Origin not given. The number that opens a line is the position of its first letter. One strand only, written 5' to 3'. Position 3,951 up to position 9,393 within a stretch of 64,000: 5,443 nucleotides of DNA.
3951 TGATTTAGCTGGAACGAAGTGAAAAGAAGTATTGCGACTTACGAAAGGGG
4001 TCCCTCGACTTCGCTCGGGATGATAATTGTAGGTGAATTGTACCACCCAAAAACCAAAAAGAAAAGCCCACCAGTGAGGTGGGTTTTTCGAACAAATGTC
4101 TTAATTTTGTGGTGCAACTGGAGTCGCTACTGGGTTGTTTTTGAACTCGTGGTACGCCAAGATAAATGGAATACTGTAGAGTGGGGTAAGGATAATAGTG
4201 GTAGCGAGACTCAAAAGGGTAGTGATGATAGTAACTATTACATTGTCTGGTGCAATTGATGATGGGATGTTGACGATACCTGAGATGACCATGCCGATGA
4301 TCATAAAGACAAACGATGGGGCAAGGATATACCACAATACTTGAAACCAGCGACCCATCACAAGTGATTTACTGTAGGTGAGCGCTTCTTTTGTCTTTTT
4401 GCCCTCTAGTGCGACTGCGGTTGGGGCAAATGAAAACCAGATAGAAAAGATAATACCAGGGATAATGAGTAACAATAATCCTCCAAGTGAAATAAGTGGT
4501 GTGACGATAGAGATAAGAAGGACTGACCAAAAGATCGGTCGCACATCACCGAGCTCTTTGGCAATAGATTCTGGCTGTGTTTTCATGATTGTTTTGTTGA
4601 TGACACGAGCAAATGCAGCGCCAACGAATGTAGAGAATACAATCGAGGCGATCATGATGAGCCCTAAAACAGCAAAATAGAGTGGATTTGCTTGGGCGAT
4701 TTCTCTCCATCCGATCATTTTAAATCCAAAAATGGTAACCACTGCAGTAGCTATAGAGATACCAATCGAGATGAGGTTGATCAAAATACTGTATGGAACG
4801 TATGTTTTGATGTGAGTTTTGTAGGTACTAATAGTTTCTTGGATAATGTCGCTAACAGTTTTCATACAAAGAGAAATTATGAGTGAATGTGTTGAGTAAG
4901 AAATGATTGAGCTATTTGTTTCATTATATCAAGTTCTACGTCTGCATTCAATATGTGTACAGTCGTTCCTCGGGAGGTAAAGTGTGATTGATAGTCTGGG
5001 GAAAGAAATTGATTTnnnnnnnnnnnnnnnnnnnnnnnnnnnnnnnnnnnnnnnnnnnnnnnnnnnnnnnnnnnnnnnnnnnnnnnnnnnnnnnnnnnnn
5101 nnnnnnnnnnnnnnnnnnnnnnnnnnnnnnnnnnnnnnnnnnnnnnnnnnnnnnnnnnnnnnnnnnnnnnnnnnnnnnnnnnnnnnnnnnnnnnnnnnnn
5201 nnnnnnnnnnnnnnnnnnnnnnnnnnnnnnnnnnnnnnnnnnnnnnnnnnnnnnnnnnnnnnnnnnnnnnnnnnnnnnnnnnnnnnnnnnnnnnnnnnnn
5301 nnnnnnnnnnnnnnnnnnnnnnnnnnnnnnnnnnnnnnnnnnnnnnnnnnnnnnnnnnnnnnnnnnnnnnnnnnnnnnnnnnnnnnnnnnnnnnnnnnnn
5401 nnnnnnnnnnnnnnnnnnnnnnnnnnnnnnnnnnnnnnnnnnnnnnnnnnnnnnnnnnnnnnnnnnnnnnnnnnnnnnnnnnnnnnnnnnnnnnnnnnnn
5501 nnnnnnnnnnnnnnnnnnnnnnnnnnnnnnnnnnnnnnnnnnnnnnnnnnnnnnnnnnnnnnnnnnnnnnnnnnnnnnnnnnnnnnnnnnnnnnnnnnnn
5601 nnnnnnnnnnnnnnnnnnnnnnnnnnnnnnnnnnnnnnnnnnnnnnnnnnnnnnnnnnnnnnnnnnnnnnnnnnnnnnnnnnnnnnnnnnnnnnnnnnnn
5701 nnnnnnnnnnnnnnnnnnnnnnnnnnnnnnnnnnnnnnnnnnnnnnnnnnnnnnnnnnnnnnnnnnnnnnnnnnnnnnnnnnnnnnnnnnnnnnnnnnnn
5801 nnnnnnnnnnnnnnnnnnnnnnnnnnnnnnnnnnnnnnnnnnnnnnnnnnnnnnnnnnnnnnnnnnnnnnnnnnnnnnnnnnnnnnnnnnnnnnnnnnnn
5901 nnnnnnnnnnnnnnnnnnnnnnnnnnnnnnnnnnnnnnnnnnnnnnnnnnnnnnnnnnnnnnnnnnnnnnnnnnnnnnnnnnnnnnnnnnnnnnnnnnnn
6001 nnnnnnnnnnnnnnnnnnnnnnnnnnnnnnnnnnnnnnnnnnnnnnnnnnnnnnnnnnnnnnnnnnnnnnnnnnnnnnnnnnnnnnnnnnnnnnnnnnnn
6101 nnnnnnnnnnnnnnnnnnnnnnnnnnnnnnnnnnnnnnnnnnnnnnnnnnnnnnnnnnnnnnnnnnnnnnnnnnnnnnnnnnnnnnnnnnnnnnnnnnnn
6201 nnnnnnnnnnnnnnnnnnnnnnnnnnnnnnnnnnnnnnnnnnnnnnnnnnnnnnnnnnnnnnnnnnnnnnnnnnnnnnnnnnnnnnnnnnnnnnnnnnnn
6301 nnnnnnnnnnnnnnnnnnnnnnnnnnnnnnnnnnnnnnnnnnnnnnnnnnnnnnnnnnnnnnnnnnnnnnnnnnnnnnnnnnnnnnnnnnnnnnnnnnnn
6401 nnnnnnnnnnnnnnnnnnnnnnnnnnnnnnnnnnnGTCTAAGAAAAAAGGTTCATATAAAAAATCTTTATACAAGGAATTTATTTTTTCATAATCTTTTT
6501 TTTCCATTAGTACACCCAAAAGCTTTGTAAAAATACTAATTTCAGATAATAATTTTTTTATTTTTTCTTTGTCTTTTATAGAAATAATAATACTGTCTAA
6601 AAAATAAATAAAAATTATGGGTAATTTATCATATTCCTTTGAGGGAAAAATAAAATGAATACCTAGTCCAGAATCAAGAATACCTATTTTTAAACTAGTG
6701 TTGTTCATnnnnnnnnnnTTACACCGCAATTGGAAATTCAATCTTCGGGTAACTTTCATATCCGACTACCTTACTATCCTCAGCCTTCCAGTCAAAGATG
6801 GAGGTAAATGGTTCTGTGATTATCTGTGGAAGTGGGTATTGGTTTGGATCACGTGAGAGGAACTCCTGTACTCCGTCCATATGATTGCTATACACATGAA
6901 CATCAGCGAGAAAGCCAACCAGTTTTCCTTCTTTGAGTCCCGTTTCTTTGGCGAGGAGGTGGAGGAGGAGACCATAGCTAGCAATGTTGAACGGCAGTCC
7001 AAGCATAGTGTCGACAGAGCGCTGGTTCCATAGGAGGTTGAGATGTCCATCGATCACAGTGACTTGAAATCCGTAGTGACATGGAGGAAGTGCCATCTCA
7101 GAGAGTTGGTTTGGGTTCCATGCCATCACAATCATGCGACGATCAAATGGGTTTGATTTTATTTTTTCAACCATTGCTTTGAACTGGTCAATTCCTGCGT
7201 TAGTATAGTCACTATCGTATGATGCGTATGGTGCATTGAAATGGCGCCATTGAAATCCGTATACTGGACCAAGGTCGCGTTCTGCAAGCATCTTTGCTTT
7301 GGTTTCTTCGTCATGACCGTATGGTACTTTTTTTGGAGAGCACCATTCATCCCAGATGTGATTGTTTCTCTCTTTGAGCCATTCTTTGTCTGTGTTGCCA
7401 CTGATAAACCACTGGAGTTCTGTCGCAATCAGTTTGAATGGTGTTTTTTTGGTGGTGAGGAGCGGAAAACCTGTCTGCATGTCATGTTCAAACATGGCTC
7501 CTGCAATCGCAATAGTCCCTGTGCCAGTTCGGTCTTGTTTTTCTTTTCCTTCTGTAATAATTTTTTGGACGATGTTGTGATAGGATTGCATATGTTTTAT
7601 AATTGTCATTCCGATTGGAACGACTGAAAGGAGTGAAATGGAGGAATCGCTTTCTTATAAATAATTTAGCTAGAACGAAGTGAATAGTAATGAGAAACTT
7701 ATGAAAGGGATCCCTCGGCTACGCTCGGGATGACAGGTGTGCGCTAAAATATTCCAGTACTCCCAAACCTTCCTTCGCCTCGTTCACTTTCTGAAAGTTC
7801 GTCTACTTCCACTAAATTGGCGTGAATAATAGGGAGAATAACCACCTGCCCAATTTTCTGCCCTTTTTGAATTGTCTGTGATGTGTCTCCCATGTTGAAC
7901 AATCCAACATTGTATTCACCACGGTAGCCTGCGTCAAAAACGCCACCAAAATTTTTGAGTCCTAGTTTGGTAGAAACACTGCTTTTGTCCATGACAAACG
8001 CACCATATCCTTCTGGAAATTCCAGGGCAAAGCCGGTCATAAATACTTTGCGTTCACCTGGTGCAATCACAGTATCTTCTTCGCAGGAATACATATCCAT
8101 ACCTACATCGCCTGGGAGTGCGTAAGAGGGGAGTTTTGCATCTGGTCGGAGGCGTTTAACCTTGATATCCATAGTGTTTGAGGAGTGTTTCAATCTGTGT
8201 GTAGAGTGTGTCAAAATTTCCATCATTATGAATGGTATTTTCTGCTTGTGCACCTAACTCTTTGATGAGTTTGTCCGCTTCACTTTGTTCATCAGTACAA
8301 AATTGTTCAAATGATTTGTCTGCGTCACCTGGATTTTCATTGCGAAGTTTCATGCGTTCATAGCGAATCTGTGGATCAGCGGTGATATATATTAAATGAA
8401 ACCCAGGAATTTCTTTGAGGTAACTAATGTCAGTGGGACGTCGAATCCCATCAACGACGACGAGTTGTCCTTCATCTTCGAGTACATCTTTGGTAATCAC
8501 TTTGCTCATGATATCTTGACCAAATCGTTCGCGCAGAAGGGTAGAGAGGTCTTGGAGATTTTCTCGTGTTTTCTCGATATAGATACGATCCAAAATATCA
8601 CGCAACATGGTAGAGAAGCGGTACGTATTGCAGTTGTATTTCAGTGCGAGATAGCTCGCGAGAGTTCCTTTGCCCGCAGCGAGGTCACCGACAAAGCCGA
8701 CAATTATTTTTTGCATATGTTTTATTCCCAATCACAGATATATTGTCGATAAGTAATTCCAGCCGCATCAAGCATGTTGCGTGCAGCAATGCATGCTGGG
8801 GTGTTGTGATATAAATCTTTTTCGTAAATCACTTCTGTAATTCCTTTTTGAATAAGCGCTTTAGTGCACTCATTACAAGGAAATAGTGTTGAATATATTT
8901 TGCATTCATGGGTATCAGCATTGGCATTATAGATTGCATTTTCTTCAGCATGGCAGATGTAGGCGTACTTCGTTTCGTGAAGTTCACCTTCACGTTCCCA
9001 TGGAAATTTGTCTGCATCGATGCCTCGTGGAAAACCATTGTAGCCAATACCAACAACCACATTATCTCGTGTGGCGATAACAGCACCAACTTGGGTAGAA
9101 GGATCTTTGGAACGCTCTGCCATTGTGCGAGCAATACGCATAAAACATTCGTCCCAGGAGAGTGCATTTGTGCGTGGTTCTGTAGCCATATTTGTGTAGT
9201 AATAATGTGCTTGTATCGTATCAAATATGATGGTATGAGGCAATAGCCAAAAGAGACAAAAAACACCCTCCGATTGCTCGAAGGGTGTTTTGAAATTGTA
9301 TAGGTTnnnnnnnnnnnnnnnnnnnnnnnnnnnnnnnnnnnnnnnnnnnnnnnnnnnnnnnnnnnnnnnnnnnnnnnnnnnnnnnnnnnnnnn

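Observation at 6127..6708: Extremely AT-rich ORFan wedged between thyA and folA and translationally coupled to folA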

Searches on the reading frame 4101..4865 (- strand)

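Call 5: search_protein_families(library=pfam, proteins=[window:4101-4865:-], max_evalue=0.1)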
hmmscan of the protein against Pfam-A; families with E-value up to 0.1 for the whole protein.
window:4101-4865:- (254 aa): 2 families
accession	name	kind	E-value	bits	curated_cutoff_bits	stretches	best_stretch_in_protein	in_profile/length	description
PF06790.16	UPF0259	-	2.6e-06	27.9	31.4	1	73-231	92-244/248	Uncharacterised protein family (UPF0259)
PF10110.14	GPDPase_memb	-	0.0011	18.2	29.6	1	122-232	160-276/321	Membrane domain of glycerophosphoryl diester phosphodiesterase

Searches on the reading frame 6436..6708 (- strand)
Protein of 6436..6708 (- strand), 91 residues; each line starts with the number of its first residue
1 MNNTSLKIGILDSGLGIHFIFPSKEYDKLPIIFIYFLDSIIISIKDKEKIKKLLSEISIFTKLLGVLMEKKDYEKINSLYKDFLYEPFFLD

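Call 43: search_protein_families(library=pfam, proteins=[window:6436-6708:-], max_evalue=10)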
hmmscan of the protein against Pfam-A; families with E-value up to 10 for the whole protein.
seq(91 aa): 1 family
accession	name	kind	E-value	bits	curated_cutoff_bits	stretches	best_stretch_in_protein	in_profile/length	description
PF19623.4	DUF6128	-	0.1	13.1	27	1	21-61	5-46/113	Family of unknown function (DUF6128)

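Call 44: search_solved_structures(query=window:6436-6708:-, max_evalue=10, show_alignments=3)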
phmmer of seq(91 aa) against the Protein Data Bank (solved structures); distinct sequences matched with E-value up to 10: 5.
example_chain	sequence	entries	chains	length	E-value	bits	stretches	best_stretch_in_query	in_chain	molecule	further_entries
3uhf_A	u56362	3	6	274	0.43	14.3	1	3-57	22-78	Glutamate racemase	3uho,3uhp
1yj8_A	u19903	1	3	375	0.53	14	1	31-87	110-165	glycerol-3-phosphate dehydrogenase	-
8yqk_A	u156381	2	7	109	0.65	13.7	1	23-62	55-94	Roadblock domain in P21 | Roadblock domain in P31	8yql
3ce9_A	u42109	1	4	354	0.8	13.4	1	46-76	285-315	Glycerol dehydrogenase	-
3jqh_A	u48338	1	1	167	5.1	10.9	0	40-80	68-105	C-type lectin domain family 4 member M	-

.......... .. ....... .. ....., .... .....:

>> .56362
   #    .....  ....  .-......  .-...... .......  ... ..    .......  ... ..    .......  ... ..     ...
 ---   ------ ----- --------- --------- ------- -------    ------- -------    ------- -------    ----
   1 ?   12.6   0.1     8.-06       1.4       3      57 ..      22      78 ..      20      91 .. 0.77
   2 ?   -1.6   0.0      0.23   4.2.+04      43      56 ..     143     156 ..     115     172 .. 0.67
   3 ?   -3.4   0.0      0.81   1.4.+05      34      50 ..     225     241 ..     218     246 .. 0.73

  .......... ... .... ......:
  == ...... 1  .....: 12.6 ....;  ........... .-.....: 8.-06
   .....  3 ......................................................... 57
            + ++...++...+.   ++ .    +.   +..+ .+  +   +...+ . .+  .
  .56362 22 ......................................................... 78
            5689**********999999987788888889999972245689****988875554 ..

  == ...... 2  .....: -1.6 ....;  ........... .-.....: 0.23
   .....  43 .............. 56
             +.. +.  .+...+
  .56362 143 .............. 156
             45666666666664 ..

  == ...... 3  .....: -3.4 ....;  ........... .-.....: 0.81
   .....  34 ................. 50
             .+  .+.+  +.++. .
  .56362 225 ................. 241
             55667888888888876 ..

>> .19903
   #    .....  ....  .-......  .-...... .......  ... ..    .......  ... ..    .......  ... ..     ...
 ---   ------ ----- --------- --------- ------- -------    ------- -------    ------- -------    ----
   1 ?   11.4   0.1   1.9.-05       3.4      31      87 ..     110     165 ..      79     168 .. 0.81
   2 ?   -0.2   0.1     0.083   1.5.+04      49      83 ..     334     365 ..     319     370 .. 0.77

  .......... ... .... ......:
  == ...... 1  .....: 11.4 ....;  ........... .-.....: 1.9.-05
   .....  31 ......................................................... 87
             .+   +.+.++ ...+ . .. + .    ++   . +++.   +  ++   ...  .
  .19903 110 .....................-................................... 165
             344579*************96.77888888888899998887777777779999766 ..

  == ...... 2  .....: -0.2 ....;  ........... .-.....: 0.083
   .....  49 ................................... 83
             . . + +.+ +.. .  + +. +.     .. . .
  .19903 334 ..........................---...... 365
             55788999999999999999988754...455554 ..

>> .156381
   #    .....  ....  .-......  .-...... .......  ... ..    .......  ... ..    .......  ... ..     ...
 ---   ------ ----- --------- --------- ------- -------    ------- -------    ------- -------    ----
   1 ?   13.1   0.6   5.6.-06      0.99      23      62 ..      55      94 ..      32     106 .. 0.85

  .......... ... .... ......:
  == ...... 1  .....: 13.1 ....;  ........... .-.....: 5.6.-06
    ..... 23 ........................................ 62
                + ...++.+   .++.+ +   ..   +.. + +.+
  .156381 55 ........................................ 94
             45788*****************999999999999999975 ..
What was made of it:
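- On Glutamate racemase / Asp_Glu_race (PF01177): The best PDB hit has E=0.43 (call 44).
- The top PDB phmmer hit for residues 1-91 is C. jejuni MurI 3uhf (call 44).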

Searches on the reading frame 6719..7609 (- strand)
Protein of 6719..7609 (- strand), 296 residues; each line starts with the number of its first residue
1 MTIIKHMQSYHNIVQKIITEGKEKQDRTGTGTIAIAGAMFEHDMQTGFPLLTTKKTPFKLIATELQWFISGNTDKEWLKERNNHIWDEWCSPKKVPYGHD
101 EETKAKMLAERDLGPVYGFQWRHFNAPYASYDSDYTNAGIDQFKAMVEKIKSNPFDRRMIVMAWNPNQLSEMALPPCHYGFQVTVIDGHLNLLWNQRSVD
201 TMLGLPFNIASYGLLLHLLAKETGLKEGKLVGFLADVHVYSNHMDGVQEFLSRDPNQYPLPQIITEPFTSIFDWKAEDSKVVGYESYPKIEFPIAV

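Call 5: search_protein_families(library=pfam, proteins=[window:6719-7609:-], max_evalue=0.1)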
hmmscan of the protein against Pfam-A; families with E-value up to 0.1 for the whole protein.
window:6719-7609:- (296 aa): 1 family
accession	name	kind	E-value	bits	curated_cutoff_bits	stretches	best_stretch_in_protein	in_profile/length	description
PF00303.24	Thymidylat_synt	-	4.1e-97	324.9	24.3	1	8-296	1-266/266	Thymidylate synthase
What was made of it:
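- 6719..7591 (-): thyA (thymidylate synthase). Its C-terminal ...FPIAV is kept intact by the stop that the insert supplies. Pfam PF00303, E=4e-97 (call 5).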

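Call 72: find_encoding_contigs(protein=window:6719-7591:-, flank=2500, max_places=10)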
Protein window:6719-7591:- (290 aa): 8 contigs read that carry it; 1 place shown.
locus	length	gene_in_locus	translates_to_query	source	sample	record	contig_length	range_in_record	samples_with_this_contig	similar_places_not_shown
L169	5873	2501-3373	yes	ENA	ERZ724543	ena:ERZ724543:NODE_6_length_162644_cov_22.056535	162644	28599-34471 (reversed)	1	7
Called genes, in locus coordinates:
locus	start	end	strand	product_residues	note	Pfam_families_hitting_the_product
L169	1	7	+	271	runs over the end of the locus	PF00950:ABC-3, PF01032:FecCD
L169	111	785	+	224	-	PF00687:Ribosomal_L1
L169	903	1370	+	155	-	PF00383:dCMP_cyt_deam_1, PF14437:MafB19-deam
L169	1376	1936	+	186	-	PF13238:AAA_18, PF13207:AAA_17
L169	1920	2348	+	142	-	PF00692:dUTPase, PF22769:DCD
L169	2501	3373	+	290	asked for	PF00303:Thymidylat_synt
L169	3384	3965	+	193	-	-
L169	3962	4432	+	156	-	PF00186:DHFR_1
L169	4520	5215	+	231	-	PF02223:Thymidylate_kin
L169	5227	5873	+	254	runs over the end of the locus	PF06790:UPF0259, PF25231:DUF7847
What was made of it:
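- It is present on all 8 contigs that carry this allele (call 72).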

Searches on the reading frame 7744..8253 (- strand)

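Call 5: search_protein_families(library=pfam, proteins=[window:7744-8253:-], max_evalue=0.1)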
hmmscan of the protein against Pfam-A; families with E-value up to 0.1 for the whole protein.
window:7744-8253:- (169 aa): 2 families
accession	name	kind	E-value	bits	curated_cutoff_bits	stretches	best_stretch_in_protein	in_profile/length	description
PF00692.24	dUTPase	-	1.8e-22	79.9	22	1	39-167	3-129/129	dUTPase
PF22769.1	DCD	-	9.4e-09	36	27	1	58-139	68-150/153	dCTP deaminase-like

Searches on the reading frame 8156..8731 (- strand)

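Call 5: search_protein_families(library=pfam, proteins=[window:8156-8731:-], max_evalue=0.1)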
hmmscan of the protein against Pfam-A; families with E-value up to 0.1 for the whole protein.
window:8156-8731:- (191 aa): 6 families
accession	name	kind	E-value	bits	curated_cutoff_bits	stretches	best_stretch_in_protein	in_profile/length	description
PF13207.12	AAA_17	-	8.8e-11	42.7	27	1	19-142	6-133/136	AAA domain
PF13238.12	AAA_18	-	1.4e-09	38.9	29.4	1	12-139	2-120/128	AAA domain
PF21448.3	DNMK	-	0.008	16.2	27.1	0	14-58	6-49/232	Deoxynucleotide monophosphate kinase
PF04275.20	P-mevalo_kinase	-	0.027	14.8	33.8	1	48-107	52-110/114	Phosphomevalonate kinase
PF01121.26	CoaE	-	0.044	13.9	27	0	9-76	1-58/180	Dephospho-CoA kinase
PF01712.25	dNK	-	0.076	13.2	27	0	15-67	5-57/203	Deoxynucleoside kinase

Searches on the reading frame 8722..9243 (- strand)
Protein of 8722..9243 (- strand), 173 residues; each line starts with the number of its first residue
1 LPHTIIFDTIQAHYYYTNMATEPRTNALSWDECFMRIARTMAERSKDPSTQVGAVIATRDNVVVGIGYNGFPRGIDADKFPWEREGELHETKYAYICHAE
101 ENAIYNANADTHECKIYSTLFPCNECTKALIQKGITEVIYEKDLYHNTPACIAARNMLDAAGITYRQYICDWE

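Call 5: search_protein_families(library=pfam, proteins=[window:8722-9243:-], max_evalue=0.1)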
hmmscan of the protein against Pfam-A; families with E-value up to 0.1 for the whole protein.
window:8722-9243:- (173 aa): 3 families
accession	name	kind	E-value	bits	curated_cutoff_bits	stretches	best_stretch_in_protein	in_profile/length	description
PF00383.29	dCMP_cyt_deam_1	-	2e-23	82.7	25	1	29-141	2-101/102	Cytidine and deoxycytidylate deaminase zinc-binding region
PF14437.12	MafB19-deam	-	3.2e-12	47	27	1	29-142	2-101/142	MafB19-like deaminase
PF08210.17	APOBEC_N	-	0.004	17.6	25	1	84-147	35-107/170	APOBEC-like N-terminal domain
